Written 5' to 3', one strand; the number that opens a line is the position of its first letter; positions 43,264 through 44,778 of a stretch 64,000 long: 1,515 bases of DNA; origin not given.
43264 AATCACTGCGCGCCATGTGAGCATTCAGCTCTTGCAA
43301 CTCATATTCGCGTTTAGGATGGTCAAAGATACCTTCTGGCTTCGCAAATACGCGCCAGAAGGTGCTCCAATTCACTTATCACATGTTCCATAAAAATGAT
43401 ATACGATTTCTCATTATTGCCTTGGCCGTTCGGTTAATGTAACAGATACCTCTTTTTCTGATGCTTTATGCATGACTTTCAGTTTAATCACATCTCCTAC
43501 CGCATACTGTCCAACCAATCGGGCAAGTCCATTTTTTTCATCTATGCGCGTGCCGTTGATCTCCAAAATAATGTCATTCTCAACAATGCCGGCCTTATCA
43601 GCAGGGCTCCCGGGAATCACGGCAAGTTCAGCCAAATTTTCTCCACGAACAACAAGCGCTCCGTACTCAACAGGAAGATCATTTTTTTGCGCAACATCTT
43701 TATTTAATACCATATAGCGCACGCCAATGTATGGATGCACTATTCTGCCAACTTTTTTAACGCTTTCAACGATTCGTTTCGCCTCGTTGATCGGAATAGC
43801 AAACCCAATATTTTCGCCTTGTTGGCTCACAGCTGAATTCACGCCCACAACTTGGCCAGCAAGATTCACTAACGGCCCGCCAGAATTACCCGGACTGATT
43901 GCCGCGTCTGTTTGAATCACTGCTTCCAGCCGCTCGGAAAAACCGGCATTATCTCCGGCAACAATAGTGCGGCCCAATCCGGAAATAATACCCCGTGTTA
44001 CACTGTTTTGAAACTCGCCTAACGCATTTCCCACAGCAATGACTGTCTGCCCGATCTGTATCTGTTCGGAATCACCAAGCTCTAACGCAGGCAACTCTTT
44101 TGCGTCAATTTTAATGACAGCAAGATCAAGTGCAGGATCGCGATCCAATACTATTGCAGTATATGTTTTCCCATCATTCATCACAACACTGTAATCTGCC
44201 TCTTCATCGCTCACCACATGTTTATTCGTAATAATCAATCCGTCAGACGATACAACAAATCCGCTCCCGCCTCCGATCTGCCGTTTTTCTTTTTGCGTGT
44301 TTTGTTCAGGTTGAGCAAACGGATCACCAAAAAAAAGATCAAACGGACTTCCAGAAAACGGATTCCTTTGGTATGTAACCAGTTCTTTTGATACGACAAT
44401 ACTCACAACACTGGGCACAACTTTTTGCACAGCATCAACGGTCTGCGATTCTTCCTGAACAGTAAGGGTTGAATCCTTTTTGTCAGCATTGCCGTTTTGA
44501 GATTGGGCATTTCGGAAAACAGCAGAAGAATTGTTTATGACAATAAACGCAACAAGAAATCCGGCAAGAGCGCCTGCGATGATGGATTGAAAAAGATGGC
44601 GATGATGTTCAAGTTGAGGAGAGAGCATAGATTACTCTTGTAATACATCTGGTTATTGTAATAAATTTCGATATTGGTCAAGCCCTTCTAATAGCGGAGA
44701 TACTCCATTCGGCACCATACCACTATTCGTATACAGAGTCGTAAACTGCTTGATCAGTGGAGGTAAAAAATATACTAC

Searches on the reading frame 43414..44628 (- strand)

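Call 64: search_protein_families(library=pfam, proteins=[window:43414-44628:-], max_evalue=0.001)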
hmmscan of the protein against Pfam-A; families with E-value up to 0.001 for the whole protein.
window:43414-44628:- (404 aa): 7 families
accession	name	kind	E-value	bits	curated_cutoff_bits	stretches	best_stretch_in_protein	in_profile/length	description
PF13365.12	Trypsin_2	-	2.5e-36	126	27.6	1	121-263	1-144/144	Trypsin-like peptidase domain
PF00089.32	Trypsin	-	3.1e-17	63.6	20.6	1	120-285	22-218/220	Trypsin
PF13180.12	PDZ_2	-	3.5e-12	46.9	27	1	299-398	1-80/80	PDZ domain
PF17820.7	PDZ_6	-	1e-09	38.4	27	1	336-372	4-40/54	PDZ domain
PF10459.15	Peptidase_S46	-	9.4e-07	28.3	22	0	118-142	46-70/698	Peptidase S46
PF00595.29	PDZ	-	0.00013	22.7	23.2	1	337-363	32-58/81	PDZ domain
PF04495.20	GRASP55_65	-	0.00081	20.2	27.7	0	335-399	48-112/138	GRASP55/65 PDZ-like domain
